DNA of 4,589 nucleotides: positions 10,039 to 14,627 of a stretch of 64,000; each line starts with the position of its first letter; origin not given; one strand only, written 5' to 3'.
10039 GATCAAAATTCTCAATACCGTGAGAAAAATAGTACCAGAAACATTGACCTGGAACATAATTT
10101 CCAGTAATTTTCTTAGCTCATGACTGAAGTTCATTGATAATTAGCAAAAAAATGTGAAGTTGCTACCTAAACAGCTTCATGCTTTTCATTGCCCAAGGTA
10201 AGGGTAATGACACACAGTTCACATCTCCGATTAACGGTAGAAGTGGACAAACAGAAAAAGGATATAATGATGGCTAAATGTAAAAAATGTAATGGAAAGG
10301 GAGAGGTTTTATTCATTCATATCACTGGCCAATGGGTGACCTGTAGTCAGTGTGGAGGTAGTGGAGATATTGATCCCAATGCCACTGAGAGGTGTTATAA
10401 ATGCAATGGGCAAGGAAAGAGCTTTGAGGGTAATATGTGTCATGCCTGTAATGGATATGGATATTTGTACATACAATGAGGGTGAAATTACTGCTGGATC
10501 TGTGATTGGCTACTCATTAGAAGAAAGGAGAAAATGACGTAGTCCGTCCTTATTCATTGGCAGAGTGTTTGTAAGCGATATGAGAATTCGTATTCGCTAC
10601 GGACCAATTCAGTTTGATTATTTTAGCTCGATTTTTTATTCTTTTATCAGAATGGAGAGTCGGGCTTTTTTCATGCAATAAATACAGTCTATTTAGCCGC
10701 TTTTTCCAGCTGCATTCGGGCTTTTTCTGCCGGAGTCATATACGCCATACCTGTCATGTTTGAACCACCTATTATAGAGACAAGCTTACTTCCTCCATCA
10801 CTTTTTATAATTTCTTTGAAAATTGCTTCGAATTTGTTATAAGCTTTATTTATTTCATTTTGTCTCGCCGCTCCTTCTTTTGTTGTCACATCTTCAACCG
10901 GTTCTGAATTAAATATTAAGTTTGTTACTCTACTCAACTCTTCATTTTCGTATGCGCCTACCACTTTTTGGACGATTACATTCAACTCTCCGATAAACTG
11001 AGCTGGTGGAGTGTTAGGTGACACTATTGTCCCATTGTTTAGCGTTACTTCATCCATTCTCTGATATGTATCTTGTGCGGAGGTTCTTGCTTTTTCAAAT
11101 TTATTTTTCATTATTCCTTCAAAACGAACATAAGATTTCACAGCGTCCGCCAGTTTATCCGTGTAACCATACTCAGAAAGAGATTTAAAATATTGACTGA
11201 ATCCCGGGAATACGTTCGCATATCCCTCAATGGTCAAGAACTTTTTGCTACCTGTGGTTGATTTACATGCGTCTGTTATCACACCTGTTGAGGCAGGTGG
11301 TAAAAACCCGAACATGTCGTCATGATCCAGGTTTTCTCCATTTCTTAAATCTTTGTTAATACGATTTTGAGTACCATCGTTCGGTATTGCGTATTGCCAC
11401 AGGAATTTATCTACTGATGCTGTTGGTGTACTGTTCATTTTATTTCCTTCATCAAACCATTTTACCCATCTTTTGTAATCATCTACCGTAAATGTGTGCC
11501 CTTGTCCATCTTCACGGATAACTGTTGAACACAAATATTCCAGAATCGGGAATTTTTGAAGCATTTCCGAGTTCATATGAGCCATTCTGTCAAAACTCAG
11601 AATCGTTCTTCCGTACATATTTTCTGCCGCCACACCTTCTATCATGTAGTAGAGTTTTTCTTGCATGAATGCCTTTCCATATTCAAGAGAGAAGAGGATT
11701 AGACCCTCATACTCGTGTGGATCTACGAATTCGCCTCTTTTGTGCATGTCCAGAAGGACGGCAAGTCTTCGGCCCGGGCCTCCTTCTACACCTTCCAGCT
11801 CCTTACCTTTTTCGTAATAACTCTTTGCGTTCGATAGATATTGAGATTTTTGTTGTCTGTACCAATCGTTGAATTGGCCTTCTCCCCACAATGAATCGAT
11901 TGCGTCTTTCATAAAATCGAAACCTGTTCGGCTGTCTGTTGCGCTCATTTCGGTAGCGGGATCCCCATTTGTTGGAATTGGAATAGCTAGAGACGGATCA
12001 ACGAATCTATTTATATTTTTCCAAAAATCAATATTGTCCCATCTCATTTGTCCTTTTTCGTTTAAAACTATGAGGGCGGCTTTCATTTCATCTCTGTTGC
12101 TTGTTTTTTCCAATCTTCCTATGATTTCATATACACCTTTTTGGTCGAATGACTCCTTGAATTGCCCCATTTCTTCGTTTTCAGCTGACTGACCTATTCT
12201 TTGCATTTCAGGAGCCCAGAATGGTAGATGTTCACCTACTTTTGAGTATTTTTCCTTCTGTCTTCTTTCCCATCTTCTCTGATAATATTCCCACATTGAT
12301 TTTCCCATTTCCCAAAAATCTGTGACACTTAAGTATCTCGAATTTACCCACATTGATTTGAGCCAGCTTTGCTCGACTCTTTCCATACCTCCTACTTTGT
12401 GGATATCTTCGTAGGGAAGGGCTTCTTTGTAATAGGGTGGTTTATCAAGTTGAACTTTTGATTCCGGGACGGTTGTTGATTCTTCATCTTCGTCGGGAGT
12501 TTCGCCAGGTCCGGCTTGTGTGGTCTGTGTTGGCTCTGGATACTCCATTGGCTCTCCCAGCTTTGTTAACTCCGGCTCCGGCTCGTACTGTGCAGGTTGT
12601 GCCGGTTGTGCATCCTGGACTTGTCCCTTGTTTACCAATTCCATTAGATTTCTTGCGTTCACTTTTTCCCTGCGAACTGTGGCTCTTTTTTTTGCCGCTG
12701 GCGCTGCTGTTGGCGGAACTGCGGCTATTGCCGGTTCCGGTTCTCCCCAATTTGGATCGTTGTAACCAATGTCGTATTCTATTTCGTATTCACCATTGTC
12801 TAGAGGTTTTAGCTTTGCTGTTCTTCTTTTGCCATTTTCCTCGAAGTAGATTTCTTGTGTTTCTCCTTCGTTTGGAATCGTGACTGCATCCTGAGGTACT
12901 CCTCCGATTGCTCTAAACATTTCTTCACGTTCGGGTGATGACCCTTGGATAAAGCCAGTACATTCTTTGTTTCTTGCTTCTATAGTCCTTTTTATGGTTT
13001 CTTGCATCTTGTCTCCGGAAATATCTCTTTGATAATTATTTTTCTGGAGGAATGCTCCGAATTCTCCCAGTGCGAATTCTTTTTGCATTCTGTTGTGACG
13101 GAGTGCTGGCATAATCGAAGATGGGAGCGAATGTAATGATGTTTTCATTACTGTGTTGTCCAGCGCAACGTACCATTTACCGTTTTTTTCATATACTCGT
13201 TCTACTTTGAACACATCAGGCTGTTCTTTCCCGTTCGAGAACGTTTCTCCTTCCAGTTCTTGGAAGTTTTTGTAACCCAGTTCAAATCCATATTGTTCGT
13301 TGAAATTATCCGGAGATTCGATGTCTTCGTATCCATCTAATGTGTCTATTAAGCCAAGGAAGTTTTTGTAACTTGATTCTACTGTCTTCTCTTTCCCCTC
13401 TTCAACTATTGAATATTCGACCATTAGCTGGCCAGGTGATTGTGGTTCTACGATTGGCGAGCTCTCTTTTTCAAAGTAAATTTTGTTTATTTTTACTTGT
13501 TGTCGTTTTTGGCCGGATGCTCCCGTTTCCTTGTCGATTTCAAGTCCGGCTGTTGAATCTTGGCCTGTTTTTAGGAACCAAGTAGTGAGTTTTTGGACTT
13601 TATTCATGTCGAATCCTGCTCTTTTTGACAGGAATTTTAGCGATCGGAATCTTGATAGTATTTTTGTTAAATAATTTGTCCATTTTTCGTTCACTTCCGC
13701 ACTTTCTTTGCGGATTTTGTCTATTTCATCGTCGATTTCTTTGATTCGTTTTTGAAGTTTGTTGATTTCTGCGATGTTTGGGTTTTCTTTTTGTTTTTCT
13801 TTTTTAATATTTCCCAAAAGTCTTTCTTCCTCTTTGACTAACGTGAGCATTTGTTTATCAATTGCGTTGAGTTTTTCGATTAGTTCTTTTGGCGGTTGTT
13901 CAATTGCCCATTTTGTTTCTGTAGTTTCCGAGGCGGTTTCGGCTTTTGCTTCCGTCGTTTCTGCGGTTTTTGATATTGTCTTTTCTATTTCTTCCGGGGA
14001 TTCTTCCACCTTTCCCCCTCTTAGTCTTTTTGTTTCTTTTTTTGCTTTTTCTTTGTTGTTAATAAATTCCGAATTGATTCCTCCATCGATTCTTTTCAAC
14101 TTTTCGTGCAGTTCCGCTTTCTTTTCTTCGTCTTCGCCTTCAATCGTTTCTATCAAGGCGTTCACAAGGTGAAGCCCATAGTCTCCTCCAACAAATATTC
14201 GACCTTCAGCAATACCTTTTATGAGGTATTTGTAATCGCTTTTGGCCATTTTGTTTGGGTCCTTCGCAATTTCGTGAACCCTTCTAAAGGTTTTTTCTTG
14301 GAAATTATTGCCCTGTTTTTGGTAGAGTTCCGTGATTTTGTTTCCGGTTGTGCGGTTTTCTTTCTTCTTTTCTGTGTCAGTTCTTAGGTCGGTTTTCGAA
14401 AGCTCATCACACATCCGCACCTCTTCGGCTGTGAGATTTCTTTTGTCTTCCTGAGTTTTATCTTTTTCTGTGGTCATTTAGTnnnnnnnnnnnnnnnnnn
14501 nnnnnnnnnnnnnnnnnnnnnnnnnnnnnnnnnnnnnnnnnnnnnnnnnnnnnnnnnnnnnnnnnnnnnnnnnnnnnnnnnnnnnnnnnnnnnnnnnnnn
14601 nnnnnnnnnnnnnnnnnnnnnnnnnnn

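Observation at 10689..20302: Five-gene orphan membrane-associated operon (9.6 kb) just downstream of rpsF-ssb-rpsR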

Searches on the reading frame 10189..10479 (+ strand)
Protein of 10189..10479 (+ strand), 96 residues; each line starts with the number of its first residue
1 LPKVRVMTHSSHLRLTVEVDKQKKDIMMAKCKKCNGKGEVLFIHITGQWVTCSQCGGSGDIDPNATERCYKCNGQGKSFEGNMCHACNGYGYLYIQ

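Call 26: search_protein_families(library=pfam, proteins=[window:10189-10479:+], max_evalue=0.001)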
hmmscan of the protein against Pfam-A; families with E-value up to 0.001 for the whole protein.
window:10189-10479:+ (96 aa): 2 families
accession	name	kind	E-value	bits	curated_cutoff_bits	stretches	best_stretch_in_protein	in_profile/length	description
PF00684.25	DnaJ_CXXCXGXG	-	4e-08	33.8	32.7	1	24-76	11-65/65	DnaJ central domain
PF15777.11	Anti-TRAP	-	0.00074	19.9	32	0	50-76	11-40/59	Tryptophan RNA-binding attenuator protein inhibitory protein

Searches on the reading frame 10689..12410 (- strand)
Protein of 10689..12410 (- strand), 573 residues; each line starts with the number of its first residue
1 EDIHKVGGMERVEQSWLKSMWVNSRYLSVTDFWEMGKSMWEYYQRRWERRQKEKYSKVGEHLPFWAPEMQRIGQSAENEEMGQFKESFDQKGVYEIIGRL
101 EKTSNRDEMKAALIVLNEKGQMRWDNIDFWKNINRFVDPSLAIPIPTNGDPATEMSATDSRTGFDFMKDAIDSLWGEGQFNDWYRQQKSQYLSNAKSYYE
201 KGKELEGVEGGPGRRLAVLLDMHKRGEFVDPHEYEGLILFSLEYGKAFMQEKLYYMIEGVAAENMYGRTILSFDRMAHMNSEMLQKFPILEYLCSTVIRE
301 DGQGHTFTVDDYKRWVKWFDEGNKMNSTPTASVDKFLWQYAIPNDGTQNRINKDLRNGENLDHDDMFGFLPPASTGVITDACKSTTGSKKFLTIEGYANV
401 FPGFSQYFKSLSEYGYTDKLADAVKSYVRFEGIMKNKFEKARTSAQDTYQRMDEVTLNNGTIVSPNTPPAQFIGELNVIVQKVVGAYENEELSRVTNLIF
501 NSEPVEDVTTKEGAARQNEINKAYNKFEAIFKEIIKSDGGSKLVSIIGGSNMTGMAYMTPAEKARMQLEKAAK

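Call 35: find_homologous_proteins(query=window:10689-12410:-)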
Query window:10689-12410:- (573 aa): 13 proteins with E <= 0.001 among 8000 candidates.
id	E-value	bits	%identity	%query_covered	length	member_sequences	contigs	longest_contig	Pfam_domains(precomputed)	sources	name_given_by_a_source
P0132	1.1e-236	805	62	99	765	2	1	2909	-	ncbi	-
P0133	1.8e-213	728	57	98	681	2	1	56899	-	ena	-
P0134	1.5e-207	709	55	99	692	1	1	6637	-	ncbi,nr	ncbi:hypothetical protein KBC97_02140, partial [Candidatus Gracilibacteria bacterium]|nr:hypothetica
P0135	8.3e-192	657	50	100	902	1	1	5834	-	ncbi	-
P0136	1.6e-181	623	51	99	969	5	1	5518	-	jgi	jgi:hypothetical protein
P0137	1.7e-177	609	53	91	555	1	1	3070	-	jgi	-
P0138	1.4e-172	593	53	89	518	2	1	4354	-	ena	-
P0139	1.9e-151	523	53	76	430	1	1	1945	-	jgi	jgi:hypothetical protein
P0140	1.3e-102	362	46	66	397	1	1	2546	-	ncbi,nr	ncbi:hypothetical protein KJ632_00495, partial [Patescibacteria group bacterium]|nr:hypothetical pro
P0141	4.9e-100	354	51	54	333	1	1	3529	-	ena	-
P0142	2.4e-86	309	45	57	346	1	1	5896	-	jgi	-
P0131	2.2e-80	289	67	32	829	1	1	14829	-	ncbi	ncbi:MAG: hypothetical protein ABIH78_05040, partial [Candidatus Peregrinibacteria bacterium]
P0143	5.1e-79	284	45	56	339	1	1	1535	-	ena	-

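Call 47: search_protein_representatives(protein=window:10689-12410:-)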
Query: 573 residues. Proteins with E-value up to 0.001 (for the whole library): 516; up to 1e-10: 420; up to 1e-30: 165. The best 150 are listed.
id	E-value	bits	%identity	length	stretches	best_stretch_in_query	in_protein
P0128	7.3e-295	995.2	74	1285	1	2-573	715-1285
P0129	1.9e-248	841.9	62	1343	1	1-570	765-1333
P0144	3.9e-236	801.3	61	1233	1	1-569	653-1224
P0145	2.1e-235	798.9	62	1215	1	1-568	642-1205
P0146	2.7e-233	791.9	62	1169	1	2-572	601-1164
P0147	5.0e-231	784.5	61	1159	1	2-563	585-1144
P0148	8.0e-229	777.2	61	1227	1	3-570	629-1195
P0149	2.8e-227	772.1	62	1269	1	2-557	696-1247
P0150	7.4e-224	760.8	59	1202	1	2-568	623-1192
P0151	2.9e-219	745.6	59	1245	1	2-562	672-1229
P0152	4.8e-217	738.3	58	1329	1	2-567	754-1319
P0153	2.6e-216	735.9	58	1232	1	3-568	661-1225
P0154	2.3e-215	732.7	58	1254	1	3-565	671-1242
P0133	5.7e-214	728.1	58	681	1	3-566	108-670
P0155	1.3e-213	726.9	52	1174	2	2-567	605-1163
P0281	5.4e-37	143.9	26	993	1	19-549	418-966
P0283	3.2e-36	141.4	25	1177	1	16-549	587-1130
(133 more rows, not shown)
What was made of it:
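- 10689..12377 (-): g5 C-terminal all-alpha domain (residues 701-1262), with near-invariant D815, D861, E924, R964, D1051-x-x-D1054 (the 'DHDD' motif) and N1088. The family has 516 cluster representatives at E <= 0.001, nearly all with the domain at the C-terminus of a 1,000-1,500 aa protein (call 47).
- Tried and rejected: The exhaustive search showed the family is large, with 516 representatives (call 47).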

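Call 60: search_dna_similar(query=window:10689-12410:-, collection=phages, mode=protein, max_evalue=10, max_rows=15)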
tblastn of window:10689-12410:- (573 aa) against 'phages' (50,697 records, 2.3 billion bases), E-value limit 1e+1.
Records with a match: 2; places in all: 2; records where one place covers at least 80% of the query: 0.
Best place of each record, by identity: <60% 2.
By first word of the organism name: Pectobacterium 2.
By host as written in the record: Pectobacterium atrosepticum DSM18077 2.
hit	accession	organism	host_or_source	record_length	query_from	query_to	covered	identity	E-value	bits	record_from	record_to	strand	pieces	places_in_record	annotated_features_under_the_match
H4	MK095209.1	Pectobacterium phage Phoria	Pectobacterium atrosepticum DSM18077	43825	340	466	22%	23.4%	7e+0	36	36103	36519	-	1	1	hypothetical protein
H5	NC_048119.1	Pectobacterium phage Phoria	Pectobacterium atrosepticum DSM18077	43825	340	466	22%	23.4%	7e+0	36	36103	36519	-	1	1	internal virion protein with endolysin domain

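Call 61: find_encoding_contigs(protein=P0283, flank=10000, max_places=2)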
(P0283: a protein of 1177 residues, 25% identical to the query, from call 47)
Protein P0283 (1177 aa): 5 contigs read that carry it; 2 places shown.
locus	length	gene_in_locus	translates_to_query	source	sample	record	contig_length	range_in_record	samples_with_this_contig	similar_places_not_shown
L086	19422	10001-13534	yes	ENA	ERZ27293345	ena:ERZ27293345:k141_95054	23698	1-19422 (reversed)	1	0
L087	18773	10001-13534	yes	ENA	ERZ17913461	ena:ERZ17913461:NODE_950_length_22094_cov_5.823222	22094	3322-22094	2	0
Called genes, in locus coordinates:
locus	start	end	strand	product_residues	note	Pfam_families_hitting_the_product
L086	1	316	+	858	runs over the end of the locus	PF01624:MutS_I, PF05188:MutS_II, PF05192:MutS_III, PF05190:MutS_IV, PF00488:MutS_V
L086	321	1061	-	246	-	-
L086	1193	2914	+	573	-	PF02518:HATPase_c, PF13589:HATPase_c_3, PF01119:DNA_mis_repair, PF08676:MutL_C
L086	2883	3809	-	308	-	-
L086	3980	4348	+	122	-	PF01250:Ribosomal_S6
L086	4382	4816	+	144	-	PF00436:SSB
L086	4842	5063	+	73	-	PF01084:Ribosomal_S18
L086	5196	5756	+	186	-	-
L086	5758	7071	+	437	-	-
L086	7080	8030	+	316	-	-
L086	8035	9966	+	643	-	-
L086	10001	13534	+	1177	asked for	-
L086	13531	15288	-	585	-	PF07973:tRNA_SAD, PF00587:tRNA-synt_2b, PF03129:HGTP_anticodon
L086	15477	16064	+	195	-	-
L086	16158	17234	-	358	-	-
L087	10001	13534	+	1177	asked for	-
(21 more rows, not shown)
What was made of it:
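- Same order at 25% identity of g5 (call 61).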

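Call 62: find_encoding_contigs(protein=P0281, flank=10000, max_places=2)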
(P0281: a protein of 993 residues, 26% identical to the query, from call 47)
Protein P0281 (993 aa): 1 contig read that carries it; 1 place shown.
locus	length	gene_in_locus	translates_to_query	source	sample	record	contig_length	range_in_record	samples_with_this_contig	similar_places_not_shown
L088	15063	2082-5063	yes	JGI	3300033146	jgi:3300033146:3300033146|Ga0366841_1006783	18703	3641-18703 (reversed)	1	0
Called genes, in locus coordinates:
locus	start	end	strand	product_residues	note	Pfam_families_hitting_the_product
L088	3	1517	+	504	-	?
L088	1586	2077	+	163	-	-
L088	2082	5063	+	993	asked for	-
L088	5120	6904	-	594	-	PF07973:tRNA_SAD, PF00587:tRNA-synt_2b, PF03129:HGTP_anticodon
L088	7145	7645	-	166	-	-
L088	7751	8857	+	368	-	PF02463:SMC_N, PF13175:AAA_15, PF13476:AAA_23 (weak), PF13514:AAA_27 (weak)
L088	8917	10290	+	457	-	-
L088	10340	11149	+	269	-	PF13367:PrsW-protease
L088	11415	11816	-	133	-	PF16320:Ribosomal_L12_N, PF00542:Ribosomal_L12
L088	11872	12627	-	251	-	PF00466:Ribosomal_L10, PF27436:RL10_C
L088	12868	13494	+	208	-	-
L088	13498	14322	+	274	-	-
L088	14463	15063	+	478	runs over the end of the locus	-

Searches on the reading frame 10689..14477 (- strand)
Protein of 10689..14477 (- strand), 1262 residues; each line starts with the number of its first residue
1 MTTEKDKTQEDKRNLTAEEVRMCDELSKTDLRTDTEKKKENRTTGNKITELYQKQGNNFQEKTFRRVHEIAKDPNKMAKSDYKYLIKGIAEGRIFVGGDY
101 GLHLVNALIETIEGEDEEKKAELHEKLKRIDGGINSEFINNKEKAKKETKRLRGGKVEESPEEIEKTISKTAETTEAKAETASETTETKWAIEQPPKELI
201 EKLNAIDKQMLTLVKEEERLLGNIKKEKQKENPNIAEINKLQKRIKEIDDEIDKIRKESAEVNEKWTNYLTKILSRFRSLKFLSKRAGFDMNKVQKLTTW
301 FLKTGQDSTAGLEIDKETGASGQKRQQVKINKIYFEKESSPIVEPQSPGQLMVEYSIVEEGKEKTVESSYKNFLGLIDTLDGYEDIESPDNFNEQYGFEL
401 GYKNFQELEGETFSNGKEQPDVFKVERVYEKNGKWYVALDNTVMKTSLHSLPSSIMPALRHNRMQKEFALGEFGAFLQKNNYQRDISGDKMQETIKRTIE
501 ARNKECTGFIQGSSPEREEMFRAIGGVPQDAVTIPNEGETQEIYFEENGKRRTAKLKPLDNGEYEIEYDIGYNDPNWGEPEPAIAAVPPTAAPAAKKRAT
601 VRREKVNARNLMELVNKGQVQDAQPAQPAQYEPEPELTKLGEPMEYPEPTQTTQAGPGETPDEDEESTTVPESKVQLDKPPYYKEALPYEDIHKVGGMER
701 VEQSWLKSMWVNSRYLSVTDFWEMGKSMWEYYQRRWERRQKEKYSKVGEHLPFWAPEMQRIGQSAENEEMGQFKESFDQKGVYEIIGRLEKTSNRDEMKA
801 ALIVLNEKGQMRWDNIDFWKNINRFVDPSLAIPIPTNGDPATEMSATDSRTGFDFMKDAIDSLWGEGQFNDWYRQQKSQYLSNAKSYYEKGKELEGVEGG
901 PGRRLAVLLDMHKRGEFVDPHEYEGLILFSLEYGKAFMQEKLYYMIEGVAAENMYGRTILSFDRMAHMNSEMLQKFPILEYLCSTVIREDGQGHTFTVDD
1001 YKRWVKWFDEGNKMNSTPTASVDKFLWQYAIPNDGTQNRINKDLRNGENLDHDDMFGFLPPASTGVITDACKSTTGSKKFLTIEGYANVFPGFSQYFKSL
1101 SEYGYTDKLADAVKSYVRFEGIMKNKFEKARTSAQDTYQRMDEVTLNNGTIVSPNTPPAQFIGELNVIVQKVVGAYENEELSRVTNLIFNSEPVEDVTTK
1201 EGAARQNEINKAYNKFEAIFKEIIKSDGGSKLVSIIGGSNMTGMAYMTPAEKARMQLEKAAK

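Call 3: search_protein_families(library=pfam, proteins=[window:10689-14477:-], max_evalue=1)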
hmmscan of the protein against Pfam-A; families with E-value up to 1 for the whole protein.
window:10689-14477:- (1262 aa): 2 families
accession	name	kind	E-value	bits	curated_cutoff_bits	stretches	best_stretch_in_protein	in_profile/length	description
PF13012.11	MitMem_reg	-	0.049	13.9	26.6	1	238-281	34-77/113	Maintenance of mitochondrial structure and function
PF17408.7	MCD_N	-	0.056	14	22.4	1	166-241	6-73/85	Malonyl-CoA decarboxylase N-terminal domain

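Call 4: search_protein_families(library=ncbifam, proteins=[window:10689-14477:-], max_evalue=1)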
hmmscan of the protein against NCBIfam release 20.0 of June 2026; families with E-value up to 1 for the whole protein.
window:10689-14477:- (1262 aa): 4 families
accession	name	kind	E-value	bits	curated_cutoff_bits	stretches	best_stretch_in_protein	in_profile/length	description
NF008729.0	PRK11747.1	equivalog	0.017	13.5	598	1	101-257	255-410/703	ATP-dependent DNA helicase DinG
NF041042.1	FslE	exception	0.079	11.4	800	1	223-276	28-81/505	rhizoferrin import outer membrane protein FslE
TIGR01797.1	CM_P_1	equivalog_domain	0.12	12.5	73.7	1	199-246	4-51/83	chorismate mutase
NF033542.1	transpos_IS110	equivalog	0.31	10.1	140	1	191-273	155-221/343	IS110 family RNA-guided transposase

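Call 5: search_protein_families(library=phrogs, proteins=[window:10689-14477:-], max_evalue=1)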
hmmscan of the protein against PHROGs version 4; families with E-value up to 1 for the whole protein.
window:10689-14477:- (1262 aa): 1 family
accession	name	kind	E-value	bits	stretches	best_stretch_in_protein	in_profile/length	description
phrog_9415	-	unknown function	0.74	10.7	0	169-266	53-149/168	-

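Call 10: search_solved_structures(query=window:10689-14477:-, max_evalue=10)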
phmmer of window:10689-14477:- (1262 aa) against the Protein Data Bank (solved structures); distinct sequences matched with E-value up to 10: 2.
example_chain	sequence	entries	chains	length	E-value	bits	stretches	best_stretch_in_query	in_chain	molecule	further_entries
1mhd_A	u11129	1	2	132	1.3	9.6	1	750-806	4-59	SMAD3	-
1ozj_A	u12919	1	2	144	1.4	9.5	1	750-806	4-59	SMAD 3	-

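Call 20: find_homologous_proteins(query=window:10689-14477:-)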
Query window:10689-14477:- (1262 aa): 11 proteins with E <= 0.001 among 8000 candidates.
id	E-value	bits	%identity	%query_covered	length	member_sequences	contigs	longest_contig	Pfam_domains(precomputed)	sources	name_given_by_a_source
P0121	0.0e+0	2867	100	100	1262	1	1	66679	-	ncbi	ncbi:MAG: hypothetical protein ABID64_01935 [Nitrospirota bacterium]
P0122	0.0e+0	2265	79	100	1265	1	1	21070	-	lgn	-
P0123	0.0e+0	2187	79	97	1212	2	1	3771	-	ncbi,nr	ncbi:MAG: hypothetical protein GWP15_03285, partial [Nitrospirae bacterium]|nr:hypothetical protein 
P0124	0.0e+0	2154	74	99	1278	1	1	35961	-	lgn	-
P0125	0.0e+0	2090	73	100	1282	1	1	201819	-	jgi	jgi:hypothetical protein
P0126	0.0e+0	1647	59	100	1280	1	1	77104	-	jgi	-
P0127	0.0e+0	1624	58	100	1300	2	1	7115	-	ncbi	-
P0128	0.0e+0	1599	58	100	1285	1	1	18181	-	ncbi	-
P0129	0.0e+0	1124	44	99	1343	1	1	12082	-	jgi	jgi:hypothetical protein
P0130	0.0e+0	1120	58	52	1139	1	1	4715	-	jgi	jgi:hypothetical protein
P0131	3.7e-168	580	40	69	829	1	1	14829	-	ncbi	ncbi:MAG: hypothetical protein ABIH78_05040, partial [Candidatus Peregrinibacteria bacterium]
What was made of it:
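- Tried and rejected: Word-indexed homologue searches for g5 returned only 11-13 proteins (calls 20, 35).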

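Call 51: search_protein_families(library=pfam, alignment_id=A5, max_evalue=0.1)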
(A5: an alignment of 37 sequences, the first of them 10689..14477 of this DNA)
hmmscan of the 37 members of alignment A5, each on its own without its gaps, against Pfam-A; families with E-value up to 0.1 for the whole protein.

A. member 1, window:10689-14477:- (1262 aa): 2 families
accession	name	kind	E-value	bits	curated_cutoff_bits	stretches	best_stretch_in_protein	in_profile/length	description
PF13012.11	MitMem_reg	-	0.049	13.9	26.6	0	238-281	34-77/113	Maintenance of mitochondrial structure and function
PF17408.7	MCD_N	-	0.056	14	22.4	0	166-241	6-73/85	Malonyl-CoA decarboxylase N-terminal domain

B. families by the number of members that match (of 37 scanned): 22 families
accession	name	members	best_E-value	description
PF11887.13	Mce4_CUP1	2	0.064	Cholesterol uptake porter CUP1 of Mce4, putative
PF23430.1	DUF7117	1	0.0013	Family of unknown function (DUF7117)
PF13864.11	Enkurin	1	0.0054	Calmodulin-binding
PF22135.1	Cwp8_D3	1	0.0078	Cell wall binding protein Cwp8 domain 3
PF08614.16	ATG16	1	0.0087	Autophagy protein 16 (ATG16)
PF00170.26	bZIP_1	1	0.0088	bZIP transcription factor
PF02090.21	SPAM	1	0.0092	Salmonella surface presentation of antigen gene type M protein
PF06746.16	DUF1216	1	0.0095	Protein of unknown function (DUF1216)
PF05997.17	Nop52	1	0.015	Nucleolar protein,Nop52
PF10206.14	WRW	1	0.017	Mitochondrial F1F0-ATP synthase, subunit f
PF08349.16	DUF1722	1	0.02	Protein of unknown function (DUF1722)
PF20131.4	MC3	1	0.02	ABC-three component (ABC-3C) system Middle Component 3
PF09177.16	STX6_10_61_N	1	0.046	Syntaxin 6/10/61, N-terminal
PF13012.11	MitMem_reg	1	0.049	Maintenance of mitochondrial structure and function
PF21476.4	PF0610-like_N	1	0.054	PF0610-like, N-terminal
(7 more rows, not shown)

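Call 78: search_protein_families(library=padloc, proteins=[window:10689-14477:-], max_evalue=0.1)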
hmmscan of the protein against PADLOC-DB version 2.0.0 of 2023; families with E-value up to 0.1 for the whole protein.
window:10689-14477:- (1262 aa): 2 families
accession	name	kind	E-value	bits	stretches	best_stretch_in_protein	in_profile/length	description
PDLC00006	DruC1|DruC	-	0.019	11.5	1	108-261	176-332/626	Unknown function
PDLC03868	LmuB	-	0.035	10.4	1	115-267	585-739/1035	-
